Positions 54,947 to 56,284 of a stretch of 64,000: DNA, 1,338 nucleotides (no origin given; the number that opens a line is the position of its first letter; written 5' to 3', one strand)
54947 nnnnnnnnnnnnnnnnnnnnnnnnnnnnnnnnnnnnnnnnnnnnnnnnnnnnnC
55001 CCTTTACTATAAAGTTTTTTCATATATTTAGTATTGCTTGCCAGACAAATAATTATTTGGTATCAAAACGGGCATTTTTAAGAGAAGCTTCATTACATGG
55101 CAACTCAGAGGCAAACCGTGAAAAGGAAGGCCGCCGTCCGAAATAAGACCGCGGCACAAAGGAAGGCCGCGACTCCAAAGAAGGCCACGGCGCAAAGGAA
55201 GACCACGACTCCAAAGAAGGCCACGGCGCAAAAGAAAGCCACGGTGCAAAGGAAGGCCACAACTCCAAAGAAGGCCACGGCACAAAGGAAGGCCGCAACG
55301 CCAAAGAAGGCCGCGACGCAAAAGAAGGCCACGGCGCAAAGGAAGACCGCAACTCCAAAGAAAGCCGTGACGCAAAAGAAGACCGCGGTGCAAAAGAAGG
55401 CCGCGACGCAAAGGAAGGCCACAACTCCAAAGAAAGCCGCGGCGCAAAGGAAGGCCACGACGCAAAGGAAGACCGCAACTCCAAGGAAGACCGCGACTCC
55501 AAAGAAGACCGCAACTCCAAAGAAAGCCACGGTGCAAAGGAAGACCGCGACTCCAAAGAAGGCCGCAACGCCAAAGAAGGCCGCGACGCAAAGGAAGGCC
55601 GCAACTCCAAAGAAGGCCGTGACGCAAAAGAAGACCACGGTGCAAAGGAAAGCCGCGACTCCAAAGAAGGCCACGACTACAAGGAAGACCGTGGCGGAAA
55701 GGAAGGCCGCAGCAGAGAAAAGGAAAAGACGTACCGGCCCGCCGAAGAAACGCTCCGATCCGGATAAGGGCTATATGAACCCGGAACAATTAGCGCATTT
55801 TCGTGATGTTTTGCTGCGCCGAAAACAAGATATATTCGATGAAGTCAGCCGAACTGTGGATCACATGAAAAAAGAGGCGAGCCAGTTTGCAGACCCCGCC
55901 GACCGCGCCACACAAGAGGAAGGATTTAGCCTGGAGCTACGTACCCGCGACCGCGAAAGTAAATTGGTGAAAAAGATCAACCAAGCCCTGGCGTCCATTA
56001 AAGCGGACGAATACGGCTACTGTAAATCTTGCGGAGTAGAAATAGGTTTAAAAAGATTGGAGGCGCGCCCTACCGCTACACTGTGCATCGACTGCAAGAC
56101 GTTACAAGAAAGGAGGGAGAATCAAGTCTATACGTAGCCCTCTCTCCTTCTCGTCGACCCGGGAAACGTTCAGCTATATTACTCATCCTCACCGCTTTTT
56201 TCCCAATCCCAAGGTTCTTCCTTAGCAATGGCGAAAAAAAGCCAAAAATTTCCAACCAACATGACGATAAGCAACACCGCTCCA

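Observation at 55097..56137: DksA with a 215-aa histone-H1/AlgP-like basic repeat tail encoded by ~18 tandem 33-bp repeats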

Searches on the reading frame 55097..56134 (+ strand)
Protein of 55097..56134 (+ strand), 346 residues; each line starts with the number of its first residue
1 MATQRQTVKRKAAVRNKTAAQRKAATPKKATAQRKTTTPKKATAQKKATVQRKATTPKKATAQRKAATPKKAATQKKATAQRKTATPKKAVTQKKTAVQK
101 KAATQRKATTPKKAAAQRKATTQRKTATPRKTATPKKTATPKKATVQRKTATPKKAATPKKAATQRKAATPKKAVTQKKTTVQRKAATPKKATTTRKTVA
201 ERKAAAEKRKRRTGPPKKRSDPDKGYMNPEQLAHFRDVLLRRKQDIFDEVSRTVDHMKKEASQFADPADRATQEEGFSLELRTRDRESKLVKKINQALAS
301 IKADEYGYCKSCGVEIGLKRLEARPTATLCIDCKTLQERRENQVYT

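Call 4: search_protein_families(library=pfam, proteins=[window:55097-56134:+], max_evalue=0.1)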
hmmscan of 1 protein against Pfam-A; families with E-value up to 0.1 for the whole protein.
window:55097-56134:+ (346 aa): 2 families
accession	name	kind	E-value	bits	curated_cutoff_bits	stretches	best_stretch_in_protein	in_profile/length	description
PF21157.2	DksA_N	-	6.7e-29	100.4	27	1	231-301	1-71/71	DnaK suppressor protein DksA, N-terminal domain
PF01258.23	zf-dskA_traR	-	1.6e-11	44.5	24.9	1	306-339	3-36/36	Prokaryotic dksA/traR C4-type zinc finger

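Call 5: search_protein_families(library=ncbifam, proteins=[window:55097-56134:+], max_evalue=0.1)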
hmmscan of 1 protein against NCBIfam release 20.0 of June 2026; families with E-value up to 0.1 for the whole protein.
window:55097-56134:+ (346 aa): 7 families
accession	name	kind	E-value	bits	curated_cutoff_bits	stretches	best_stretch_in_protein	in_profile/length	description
NF008045.0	PRK10778.1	equivalog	3.2e-51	173.5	289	1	219-344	24-149/151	RNA polymerase-binding protein DksA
TIGR02420.1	dksA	equivalog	5.8e-47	158.7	115.5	1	227-335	1-109/110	RNA polymerase-binding protein DksA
NF033459.1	DksA_like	equivalog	1.6e-20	73.4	105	1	231-340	2-112/113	RNA polymerase-binding protein DksA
TIGR02890.1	bacill_yteA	subfamily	2.6e-16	60.1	134.4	1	230-341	1-121/159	regulatory protein, yteA family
TIGR02419.1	C4_traR_proteo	subfamily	1.2e-08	35.4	59.7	1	280-338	8-64/64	phage/conjugal plasmid C-4 type zinc finger protein, TraR family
NF010268.0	PRK13715.1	equivalog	0.0012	18.8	108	1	308-342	36-70/73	conjugal transfer protein TraR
NF008243.0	PRK11019.1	equivalog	0.0016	18.9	96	1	293-343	25-73/88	DksA/TraR family C4-type zinc finger protein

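Call 6: find_homologous_proteins(query=window:55097-56134:+)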
Query window:55097-56134:+ (346 aa): 4703 proteins with E <= 0.001 among 8000 candidates; the best 120 are listed.
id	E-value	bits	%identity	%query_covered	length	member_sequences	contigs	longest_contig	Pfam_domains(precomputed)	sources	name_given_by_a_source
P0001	8.7e-72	260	56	51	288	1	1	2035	PF21157.3,PF01258.24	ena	-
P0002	5.0e-70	254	-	-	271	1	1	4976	PF21157.3,PF01258.24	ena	-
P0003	8.6e-70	254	78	36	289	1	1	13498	PF21157.3,PF01258.24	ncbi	-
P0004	4.4e-68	248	53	87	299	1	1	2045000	PF21157.3,PF01258.24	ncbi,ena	-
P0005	7.0e-68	247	-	-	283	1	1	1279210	PF21157.3,PF01258.24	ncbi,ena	-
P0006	1.2e-67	247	76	36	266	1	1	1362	PF21157.3,PF01258.24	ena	-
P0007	8.6e-67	244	47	72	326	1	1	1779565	PF21157.3,PF01258.24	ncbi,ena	-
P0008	1.5e-66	243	46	13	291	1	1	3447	PF21157.3,PF01258.24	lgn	-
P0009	1.6e-66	243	-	-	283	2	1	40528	PF21157.3,PF01258.24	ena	-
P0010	6.4e-66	241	78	36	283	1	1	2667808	PF21157.3,PF01258.24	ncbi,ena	-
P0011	1.3e-63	233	74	38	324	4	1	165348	PF21157.3,PF01258.24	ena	-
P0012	3.4e-63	232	61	44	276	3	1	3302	PF21157.3,PF01258.24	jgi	jgi:DnaK suppressor protein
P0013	5.6e-63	231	74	38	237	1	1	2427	PF21157.3,PF01258.24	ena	-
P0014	1.3e-62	230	65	36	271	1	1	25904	PF21157.3,PF01258.24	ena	-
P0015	1.6e-62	230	53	75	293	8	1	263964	PF21157.3,PF01258.24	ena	-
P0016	2.1e-62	229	-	-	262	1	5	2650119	PF21157.3,PF01258.24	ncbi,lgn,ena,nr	ncbi:MAG: RNA polymerase-binding protein DksA [Gammaproteobacteria bacterium]|nr:MAG: RNA polymerase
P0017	2.8e-62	229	53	54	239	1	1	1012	PF21157.3,PF01258.24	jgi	-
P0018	5.9e-62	228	59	59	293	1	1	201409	PF21157.3,PF01258.24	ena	-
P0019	1.9e-60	223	52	47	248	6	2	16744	PF21157.3,PF01258.24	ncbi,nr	ncbi:MAG: RNA polymerase-binding protein DksA [Gammaproteobacteria bacterium]|nr:RNA polymerase-bind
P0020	5.4e-60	222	53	56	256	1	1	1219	PF21157.3,PF01258.24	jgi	jgi:DnaK suppressor protein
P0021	7.8e-60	221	41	72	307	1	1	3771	PF21157.3,PF01258.24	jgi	-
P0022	2.6e-59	219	69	36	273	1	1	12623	PF21157.3,PF01258.24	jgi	-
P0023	3.7e-59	219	61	44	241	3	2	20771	PF21157.3,PF01258.24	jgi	jgi:DnaK suppressor protein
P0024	8.4e-59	218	71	38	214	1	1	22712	PF21157.3,PF01258.24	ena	-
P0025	1.0e-58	217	55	45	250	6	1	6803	PF21157.3,PF01258.24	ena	-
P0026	1.1e-58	217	74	36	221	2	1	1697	PF21157.3,PF01258.24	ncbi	ncbi:MAG: RNA polymerase-binding protein DksA, partial [Gammaproteobacteria bacterium]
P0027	1.2e-58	217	-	-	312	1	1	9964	PF21157.3,PF01258.24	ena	-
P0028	1.3e-58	217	59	58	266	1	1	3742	PF21157.3,PF01258.24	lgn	-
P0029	1.5e-58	217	52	54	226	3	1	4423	PF21157.3,PF01258.24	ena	-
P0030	2.0e-58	216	69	34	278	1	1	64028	PF21157.3,PF01258.24,PF07382.17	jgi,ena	-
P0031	2.2e-58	216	50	56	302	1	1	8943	PF21157.3,PF01258.24,PF07382.17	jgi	-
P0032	2.3e-58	216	75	38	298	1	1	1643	PF21157.3,PF01258.24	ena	-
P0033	5.0e-58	215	55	63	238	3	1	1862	PF21157.3,PF01258.24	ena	-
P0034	8.2e-58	214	53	49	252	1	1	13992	PF21157.3,PF01258.24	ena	-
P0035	1.0e-57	214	61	47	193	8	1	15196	PF21157.3,PF01258.24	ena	-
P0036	1.0e-57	214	-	-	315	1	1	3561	PF21157.3,PF01258.24,PF07382.17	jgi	jgi:DnaK suppressor protein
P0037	1.1e-57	214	59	41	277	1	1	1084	PF21157.3,PF01258.24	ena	-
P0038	1.4e-57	214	54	47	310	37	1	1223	PF21157.3,PF01258.24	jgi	-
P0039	1.8e-57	213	54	44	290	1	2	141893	PF21157.3,PF01258.24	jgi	jgi:DnaK suppressor protein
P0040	2.0e-57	213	48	63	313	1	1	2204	PF21157.3,PF01258.24,PF07382.17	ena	-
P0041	2.2e-57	213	66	42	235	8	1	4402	PF21157.3,PF01258.24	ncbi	-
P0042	2.3e-57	213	67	34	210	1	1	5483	PF21157.3,PF01258.24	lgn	-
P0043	2.6e-57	213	-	-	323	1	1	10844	PF21157.3,PF01258.24,PF07382.17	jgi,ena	jgi:DnaK suppressor protein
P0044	3.1e-57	212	61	37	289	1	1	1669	PF21157.3,PF01258.24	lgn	-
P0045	3.4e-57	212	61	37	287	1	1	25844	PF21157.3,PF01258.24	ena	-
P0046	5.1e-57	212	-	-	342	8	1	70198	PF21157.3,PF01258.24,PF07382.17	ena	-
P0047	6.0e-57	212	-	-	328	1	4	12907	PF21157.3,PF01258.24,PF07382.17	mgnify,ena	mgnify:CR=1 FL=1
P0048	6.7e-57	211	60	41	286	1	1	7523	PF21157.3,PF01258.24,PF07382.17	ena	-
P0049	1.0e-56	211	-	-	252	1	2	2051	PF21157.3,PF01258.24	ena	-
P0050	1.4e-56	210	59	39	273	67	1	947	PF21157.3,PF01258.24,PF07382.17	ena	-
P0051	1.6e-56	210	59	41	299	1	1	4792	PF21157.3,PF01258.24,PF07382.17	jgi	-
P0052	1.8e-56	210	-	-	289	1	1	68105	PF21157.3,PF01258.24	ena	-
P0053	1.9e-56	210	-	-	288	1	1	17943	PF21157.3,PF01258.24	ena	-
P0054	2.4e-56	210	66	35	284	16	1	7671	PF21157.3,PF01258.24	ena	-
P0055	3.2e-56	209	-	-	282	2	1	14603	PF21157.3,PF01258.24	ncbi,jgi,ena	-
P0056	4.3e-56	209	47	60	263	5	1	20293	PF21157.3,PF01258.24,PF07382.17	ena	-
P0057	5.4e-56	208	59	41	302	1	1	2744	PF21157.3,PF01258.24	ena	-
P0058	5.6e-56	208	-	-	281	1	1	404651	PF21157.3,PF01258.24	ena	-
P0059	7.2e-56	208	65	35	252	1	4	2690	PF21157.3,PF01258.24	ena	-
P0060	7.3e-56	208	59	41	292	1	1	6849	PF21157.3,PF01258.24,PF07382.17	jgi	jgi:DnaK suppressor protein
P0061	7.7e-56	208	59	41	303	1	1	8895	PF21157.3,PF01258.24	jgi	jgi:DnaK suppressor protein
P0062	9.6e-56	208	-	-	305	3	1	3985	PF21157.3,PF01258.24,PF07382.17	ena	-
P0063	1.4e-55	207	59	41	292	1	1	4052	PF21157.3,PF01258.24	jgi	jgi:DnaK suppressor protein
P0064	1.4e-55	207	-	-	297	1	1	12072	PF21157.3,PF01258.24,PF07382.17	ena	-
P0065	1.6e-55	207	-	-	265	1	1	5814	PF21157.3,PF01258.24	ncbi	-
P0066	1.7e-55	207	65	34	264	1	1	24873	PF21157.3,PF01258.24,PF07382.17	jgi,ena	-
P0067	2.0e-55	207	46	71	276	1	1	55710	PF21157.3,PF01258.24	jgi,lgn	-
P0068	2.2e-55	206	-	-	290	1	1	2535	PF21157.3,PF01258.24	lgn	-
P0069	2.4e-55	206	-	-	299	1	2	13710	PF21157.3,PF01258.24,PF07382.17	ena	-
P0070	2.7e-55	206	47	79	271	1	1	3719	PF21157.3,PF01258.24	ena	-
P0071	2.7e-55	206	-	-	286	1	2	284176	PF21157.3,PF01258.24,PF07382.17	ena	-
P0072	2.8e-55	206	59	41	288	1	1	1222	PF21157.3,PF01258.24,PF07382.17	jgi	jgi:DnaK suppressor protein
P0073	2.9e-55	206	51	51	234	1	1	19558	PF21157.3,PF01258.24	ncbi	-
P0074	3.0e-55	206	59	44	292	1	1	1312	PF21157.3,PF01258.24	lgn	-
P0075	3.0e-55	206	60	41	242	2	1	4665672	PF21157.3,PF01258.24,PF07382.17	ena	-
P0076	3.1e-55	206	64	34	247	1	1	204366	PF21157.3,PF01258.24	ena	-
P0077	3.3e-55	206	59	41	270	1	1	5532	PF21157.3,PF01258.24,PF07382.17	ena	-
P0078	3.4e-55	206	44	22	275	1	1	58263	PF21157.3,PF01258.24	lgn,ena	-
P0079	3.5e-55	206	-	-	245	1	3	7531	PF21157.3,PF01258.24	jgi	-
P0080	4.2e-55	205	59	41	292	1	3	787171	PF21157.3,PF01258.24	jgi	jgi:DnaK suppressor protein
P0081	4.4e-55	205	59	41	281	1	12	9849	PF21157.3,PF01258.24,PF07382.17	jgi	jgi:DnaK suppressor protein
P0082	5.1e-55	205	59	41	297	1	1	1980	PF21157.3,PF01258.24,PF07382.17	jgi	jgi:DnaK suppressor protein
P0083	5.5e-55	205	-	-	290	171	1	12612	PF21157.3,PF01258.24,PF07382.17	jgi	jgi:DnaK suppressor protein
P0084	7.2e-55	205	61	41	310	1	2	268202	PF21157.3,PF01258.24,PF07382.17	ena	-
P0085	7.8e-55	205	66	34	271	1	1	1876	PF21157.3,PF01258.24,PF07382.17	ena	-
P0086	7.8e-55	205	59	41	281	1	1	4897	PF21157.3,PF01258.24,PF07382.17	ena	-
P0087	8.2e-55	205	59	41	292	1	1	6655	PF21157.3,PF01258.24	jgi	jgi:DnaK suppressor protein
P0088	8.3e-55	205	59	41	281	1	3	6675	PF21157.3,PF01258.24,PF07382.17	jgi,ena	jgi:DnaK suppressor protein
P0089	8.7e-55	204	65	35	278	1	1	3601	PF21157.3,PF01258.24,PF07382.17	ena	-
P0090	8.7e-55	204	66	35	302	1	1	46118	PF21157.3,PF01258.24,PF07382.17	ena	-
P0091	9.8e-55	204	63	34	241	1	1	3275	PF21157.3,PF01258.24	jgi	-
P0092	1.0e-54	204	51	56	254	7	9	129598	PF21157.3,PF01258.24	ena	-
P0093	1.1e-54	204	59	41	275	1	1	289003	PF21157.3,PF01258.24,PF07382.17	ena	-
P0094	1.1e-54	204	65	34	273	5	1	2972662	PF21157.3,PF01258.24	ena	-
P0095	1.1e-54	204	72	36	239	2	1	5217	PF21157.3,PF01258.24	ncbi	-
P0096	1.1e-54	204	59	41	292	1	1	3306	PF21157.3,PF01258.24,PF07382.17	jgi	-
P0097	1.2e-54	204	57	46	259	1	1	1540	PF21157.3,PF01258.24,PF07382.17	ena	-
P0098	1.2e-54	204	61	41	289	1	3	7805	PF21157.3,PF01258.24,PF07382.17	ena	-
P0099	1.2e-54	204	56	45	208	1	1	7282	PF21157.3,PF01258.24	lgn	-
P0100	1.2e-54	204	74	36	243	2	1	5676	PF21157.3,PF01258.24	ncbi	-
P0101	1.3e-54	204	-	-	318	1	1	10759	PF21157.3,PF01258.24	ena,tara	tara:strand:- start:3950 stop:4906 length:957 start_codon:yes stop_codon:yes gene_type:complete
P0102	1.3e-54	204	59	41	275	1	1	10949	PF21157.3,PF01258.24,PF07382.17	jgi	-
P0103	1.3e-54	204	59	41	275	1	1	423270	PF21157.3,PF01258.24,PF07382.17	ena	-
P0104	1.4e-54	204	66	35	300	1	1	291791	PF21157.3,PF01258.24,PF07382.17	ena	-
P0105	1.5e-54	204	59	41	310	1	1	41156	PF21157.3,PF01258.24,PF07382.17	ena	-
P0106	1.5e-54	204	65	34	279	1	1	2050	PF21157.3,PF01258.24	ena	-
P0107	1.8e-54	203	59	41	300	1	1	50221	PF21157.3,PF01258.24,PF07382.17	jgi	jgi:DnaK suppressor protein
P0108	1.9e-54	203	59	41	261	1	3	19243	PF21157.3,PF01258.24,PF07382.17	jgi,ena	-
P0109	1.9e-54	203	64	34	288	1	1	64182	PF21157.3,PF01258.24,PF07382.17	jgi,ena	-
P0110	2.0e-54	203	59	41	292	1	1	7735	PF21157.3,PF01258.24,PF07382.17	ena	-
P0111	2.0e-54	203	59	41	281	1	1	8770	PF21157.3,PF01258.24,PF07382.17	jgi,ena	jgi:DnaK suppressor protein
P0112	2.0e-54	203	66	34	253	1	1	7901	PF21157.3,PF01258.24,PF07382.17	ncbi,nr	ncbi:MAG: RNA polymerase-binding protein DksA [Cellvibrionales bacterium TMED122]|nr:RNA polymerase-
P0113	2.1e-54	203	-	-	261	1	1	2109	PF21157.3,PF01258.24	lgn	-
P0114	2.1e-54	203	52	46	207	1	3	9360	PF21157.3,PF01258.24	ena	-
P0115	2.2e-54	203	48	56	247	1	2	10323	PF21157.3,PF01258.24,PF07382.17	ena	-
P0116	2.3e-54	203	59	41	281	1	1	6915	PF21157.3,PF01258.24,PF07382.17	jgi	-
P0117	2.8e-54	203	59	41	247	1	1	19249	PF21157.3,PF01258.24,PF07382.17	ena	-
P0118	2.8e-54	203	59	41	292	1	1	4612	PF21157.3,PF01258.24,PF07382.17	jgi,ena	-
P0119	3.1e-54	203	57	48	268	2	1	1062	PF21157.3,PF01258.24,PF07382.17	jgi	jgi:DnaK suppressor protein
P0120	3.3e-54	203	59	41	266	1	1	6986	PF21157.3,PF01258.24,PF07382.17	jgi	-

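Call 8: find_related_loci(query=window:55097-56134:+, collection=genome_contigs, flank=6000)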
Query window:55097-56134:+ (346 aa) in genome_contigs; peptide patterns used: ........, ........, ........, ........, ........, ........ (x = any residue, [..] = any of these).
599 stretches matched a pattern (row limit reached: there are more); 17 encode a relative of the query (tblastn E <= 1e-3); 17 distinct loci.
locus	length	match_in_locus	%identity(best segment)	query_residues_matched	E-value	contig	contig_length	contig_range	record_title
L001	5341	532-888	62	226-344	2e-49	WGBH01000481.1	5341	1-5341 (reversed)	MAG: Thiotrichaceae bacterium isolate S144_19 k151_532946, whole genome shotgun sequence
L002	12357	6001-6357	64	226-344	4e-48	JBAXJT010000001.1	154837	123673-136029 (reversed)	MAG: Nitrosomonadales bacterium isolate ELA382 MAG382_1, whole genome shotgun sequence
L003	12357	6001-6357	64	226-344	4e-48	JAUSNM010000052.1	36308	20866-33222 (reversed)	MAG: Gallionella sp. isolate E19_metabat.bin.65_sub E19_k141_39680, whole genome shotgun sequence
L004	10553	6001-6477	44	140-343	2e-47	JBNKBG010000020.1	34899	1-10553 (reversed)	MAG: Thiohalomonadaceae bacterium isolate F2.bin.13.strict NODE_20_length_34899_cov_11.185946, whole genome shotgun sequ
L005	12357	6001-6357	64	226-344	5e-47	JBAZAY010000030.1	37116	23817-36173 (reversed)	MAG: Gallionella sp. isolate SO_2017_GW1_10 NODE_5138_length_37116_cov_1.311795_OW334_2017, whole genome shotgun sequenc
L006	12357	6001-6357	63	226-344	1e-46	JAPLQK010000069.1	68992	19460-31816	MAG: Proteobacteria bacterium isolate LacPavin_0920_WC57_MAG_53_42 LacPavin_0920_WC57_scaffold_497521, whole genome shot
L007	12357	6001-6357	63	226-344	3e-46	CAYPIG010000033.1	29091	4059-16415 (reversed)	MAG TPA_asm: uncultured Gallionella sp. isolate SRP302447_co3_100 genome assembly, contig: NODE_4289_length_29091_cov_9.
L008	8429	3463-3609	54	284-333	1e-10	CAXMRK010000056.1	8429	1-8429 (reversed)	MAG: uncultured Acidimicrobiia bacterium isolate 10C-St20-MC-01_bin.4.orig genome assembly, contig: k141_3658338, whole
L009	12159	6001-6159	49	286-338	1e-10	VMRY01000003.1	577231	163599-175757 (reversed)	MAG: Sedimenticola thiotaurini isolate BK-3 k141_550, whole genome shotgun sequence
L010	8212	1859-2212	34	226-335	6e-10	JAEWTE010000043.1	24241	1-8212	MAG: Candidatus Parcubacteria bacterium isolate OH_SDB_132 k127_569305, whole genome shotgun sequence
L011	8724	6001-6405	36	14-213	9e-9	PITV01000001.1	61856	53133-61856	MAG: Clostridiales bacterium isolate ZC3RG03 NODE_1_length_61856_cov_4.20935, whole genome shotgun sequence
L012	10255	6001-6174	68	85-180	9e-9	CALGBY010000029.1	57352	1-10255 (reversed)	MAG TPA_asm: uncultured Clostridia bacterium isolate SRR6425755_bin.48_CONCOCT_v1.1_MAG genome assembly, contig: ERZ1767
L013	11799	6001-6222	39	263-335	1e-7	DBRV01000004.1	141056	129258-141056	MAG TPA_asm: Candidatus Falkowbacteria bacterium UBA1359 UBA1359_contig_58, whole genome shotgun sequence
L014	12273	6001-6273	51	34-218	4e-7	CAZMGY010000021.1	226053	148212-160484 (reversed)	MAG TPA_asm: uncultured bacterium isolate binchicken_co143_2 genome assembly, contig: k141_1182149, whole genome shotgun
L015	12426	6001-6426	47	22-141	8e-7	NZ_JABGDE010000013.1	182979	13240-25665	Modestobacter sp. I12A-02662 Scaffold12_1, whole genome shotgun sequence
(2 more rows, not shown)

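Call 9: find_encoding_contigs(protein=window:55097-56134:+, flank=8000, max_places=6)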
Protein window:55097-56134:+ (346 aa): no gene with exactly this product is on record in the collection.

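Call 16: find_encoding_contigs(protein=P0010, flank=6000, max_places=3)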
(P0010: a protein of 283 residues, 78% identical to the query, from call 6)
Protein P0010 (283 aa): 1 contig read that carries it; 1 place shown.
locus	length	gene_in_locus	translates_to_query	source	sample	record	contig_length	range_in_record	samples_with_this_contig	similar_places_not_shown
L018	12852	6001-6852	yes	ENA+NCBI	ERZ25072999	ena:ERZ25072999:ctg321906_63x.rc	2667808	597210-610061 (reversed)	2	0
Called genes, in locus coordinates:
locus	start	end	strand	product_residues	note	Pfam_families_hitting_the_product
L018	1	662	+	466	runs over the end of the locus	PF00497:SBP_bac_3, PF01464:SLT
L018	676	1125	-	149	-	PF00383:dCMP_cyt_deam_1, PF14437:MafB19-deam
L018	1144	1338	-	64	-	-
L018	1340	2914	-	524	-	PF00117:GATase, PF07722:Peptidase_C26, PF02540:NAD_synthase, PF03054:tRNA_Me_trans (faint), PF00958:GMP_synt_C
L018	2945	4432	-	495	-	PF00478:IMPDH, PF00571:CBS, PF03060:NMO, PF00977:His_biosynth (faint), PF01070:FMN_dh, PF01645:Glu_synthase (weak)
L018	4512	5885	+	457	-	PF13742:tRNA_anti_2, PF01336:tRNA_anti-codon, PF02601:Exonuc_VII_L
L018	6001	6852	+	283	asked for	PF21157:DksA_N, PF01258:zf-dskA_traR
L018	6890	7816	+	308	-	PF00749:tRNA-synt_1c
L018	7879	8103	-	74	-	-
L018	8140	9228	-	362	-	PF00111:Fer2, PF00970:FAD_binding_6 (weak), PF00175:NAD_binding_1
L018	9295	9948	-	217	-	PF02798:GST_N (weak), PF13417:GST_N_3, PF13409:GST_N_2 (weak)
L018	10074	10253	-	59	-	PF06902:Fer4_19, PF13370:Fer4_13 (weak)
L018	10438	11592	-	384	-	PF00487:FA_desaturase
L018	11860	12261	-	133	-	PF01641:SelR, PF03226:Yippee-Mis18 (weak)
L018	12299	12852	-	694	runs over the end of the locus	PF01138:RNase_PH, PF03725:RNase_PH_C, PF03726:PNPase, PF01138:RNase_PH, PF00013:KH_1, PF00575:S1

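Call 17: find_encoding_contigs(protein=P0004, flank=6000, max_places=3)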
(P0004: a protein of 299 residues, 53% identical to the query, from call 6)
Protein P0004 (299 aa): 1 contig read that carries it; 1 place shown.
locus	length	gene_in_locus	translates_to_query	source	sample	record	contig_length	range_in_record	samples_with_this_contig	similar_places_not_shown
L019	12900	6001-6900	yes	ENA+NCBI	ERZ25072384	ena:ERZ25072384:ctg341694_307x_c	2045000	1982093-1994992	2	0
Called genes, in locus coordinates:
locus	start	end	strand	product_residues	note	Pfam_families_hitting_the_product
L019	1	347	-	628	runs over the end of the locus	PF00501:AMP-binding, PF23562:AMP-binding_C_3 (weak)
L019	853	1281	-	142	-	PF00383:dCMP_cyt_deam_1, PF14437:MafB19-deam, PF14439:Bd3614-deam (weak)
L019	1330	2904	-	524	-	PF00117:GATase, PF07722:Peptidase_C26, PF02540:NAD_synthase (faint), PF03054:tRNA_Me_trans (faint), PF00958:GMP_synt_C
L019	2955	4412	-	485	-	PF00478:IMPDH, PF00977:His_biosynth (faint), PF00571:CBS, PF01070:FMN_dh, PF03060:NMO, PF01180:DHO_dh (faint)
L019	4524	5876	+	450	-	PF13742:tRNA_anti_2, PF01336:tRNA_anti-codon, PF02601:Exonuc_VII_L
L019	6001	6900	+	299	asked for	PF21157:DksA_N, PF01258:zf-dskA_traR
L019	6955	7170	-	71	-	-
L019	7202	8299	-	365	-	PF00111:Fer2, PF00970:FAD_binding_6 (weak), PF00175:NAD_binding_1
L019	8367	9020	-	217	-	PF13417:GST_N_3, PF13409:GST_N_2 (weak)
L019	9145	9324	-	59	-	PF06902:Fer4_19, PF13370:Fer4_13 (weak)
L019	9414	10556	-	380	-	PF00487:FA_desaturase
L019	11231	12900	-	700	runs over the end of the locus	PF01138:RNase_PH, PF03725:RNase_PH_C, PF03726:PNPase, PF01138:RNase_PH, PF03725:RNase_PH_C (weak), PF00013:KH_1, PF00575:S1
